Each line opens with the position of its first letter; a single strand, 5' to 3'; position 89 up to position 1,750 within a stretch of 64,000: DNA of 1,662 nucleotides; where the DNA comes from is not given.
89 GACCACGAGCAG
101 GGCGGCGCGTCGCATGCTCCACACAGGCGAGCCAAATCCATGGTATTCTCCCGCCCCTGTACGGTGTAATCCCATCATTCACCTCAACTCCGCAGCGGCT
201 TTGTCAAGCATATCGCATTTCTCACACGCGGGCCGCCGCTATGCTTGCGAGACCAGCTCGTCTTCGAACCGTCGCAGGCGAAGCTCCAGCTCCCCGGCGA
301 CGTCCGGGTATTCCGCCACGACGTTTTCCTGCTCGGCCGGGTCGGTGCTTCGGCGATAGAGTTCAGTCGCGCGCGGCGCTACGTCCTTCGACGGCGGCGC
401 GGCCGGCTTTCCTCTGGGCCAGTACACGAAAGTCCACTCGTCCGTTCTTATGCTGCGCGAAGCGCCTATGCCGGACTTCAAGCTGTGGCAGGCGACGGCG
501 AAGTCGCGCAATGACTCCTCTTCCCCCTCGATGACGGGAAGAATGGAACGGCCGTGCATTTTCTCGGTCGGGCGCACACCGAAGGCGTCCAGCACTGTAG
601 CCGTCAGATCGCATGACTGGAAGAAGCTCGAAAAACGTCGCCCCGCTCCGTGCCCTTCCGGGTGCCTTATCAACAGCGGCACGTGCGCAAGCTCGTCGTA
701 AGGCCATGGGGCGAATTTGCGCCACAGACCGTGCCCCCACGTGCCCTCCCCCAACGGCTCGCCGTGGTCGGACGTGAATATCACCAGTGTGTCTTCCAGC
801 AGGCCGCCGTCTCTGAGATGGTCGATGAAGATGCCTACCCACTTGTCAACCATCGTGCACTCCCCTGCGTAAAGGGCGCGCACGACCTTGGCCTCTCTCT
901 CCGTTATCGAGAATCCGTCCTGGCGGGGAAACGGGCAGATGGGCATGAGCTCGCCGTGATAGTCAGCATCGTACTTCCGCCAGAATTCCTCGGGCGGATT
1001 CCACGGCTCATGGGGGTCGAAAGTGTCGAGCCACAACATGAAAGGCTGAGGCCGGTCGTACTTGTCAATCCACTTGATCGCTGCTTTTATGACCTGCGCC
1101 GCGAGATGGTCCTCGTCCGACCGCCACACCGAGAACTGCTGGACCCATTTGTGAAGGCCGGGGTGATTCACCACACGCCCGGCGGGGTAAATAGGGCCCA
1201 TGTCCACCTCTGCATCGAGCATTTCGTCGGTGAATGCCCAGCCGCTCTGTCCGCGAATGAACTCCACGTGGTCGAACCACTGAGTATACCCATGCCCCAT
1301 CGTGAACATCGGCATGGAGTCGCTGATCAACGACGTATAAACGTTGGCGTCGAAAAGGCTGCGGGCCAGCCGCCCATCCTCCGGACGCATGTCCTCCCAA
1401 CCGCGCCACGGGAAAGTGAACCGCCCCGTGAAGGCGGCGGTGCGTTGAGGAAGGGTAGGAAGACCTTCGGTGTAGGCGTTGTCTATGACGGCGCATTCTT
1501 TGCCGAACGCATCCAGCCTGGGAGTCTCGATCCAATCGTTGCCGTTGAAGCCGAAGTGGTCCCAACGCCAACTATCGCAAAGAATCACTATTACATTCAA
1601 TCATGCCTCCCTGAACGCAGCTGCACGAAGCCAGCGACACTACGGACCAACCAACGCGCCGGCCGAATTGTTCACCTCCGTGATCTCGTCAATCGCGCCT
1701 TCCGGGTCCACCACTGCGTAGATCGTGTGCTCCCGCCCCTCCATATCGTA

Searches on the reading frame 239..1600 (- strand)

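Call 37: search_protein_families(library=pfam, proteins=[window:239-1600:-])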
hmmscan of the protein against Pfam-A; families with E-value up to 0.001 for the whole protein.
window:239-1600:- (453 aa): 3 families
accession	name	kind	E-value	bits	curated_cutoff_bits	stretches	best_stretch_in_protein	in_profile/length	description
PF00884.28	Sulfatase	-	1.2e-32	113.9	25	1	2-342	2-301/301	Sulfatase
PF16347.10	SGSH_C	-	1.3e-11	45.3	29.3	1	299-444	10-150/154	N-sulphoglucosamine sulphohydrolase, C-terminal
PF01663.27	Phosphodiest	-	8.9e-06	26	23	1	245-280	185-220/342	Type I phosphodiesterase / nucleotide pyrophosphatase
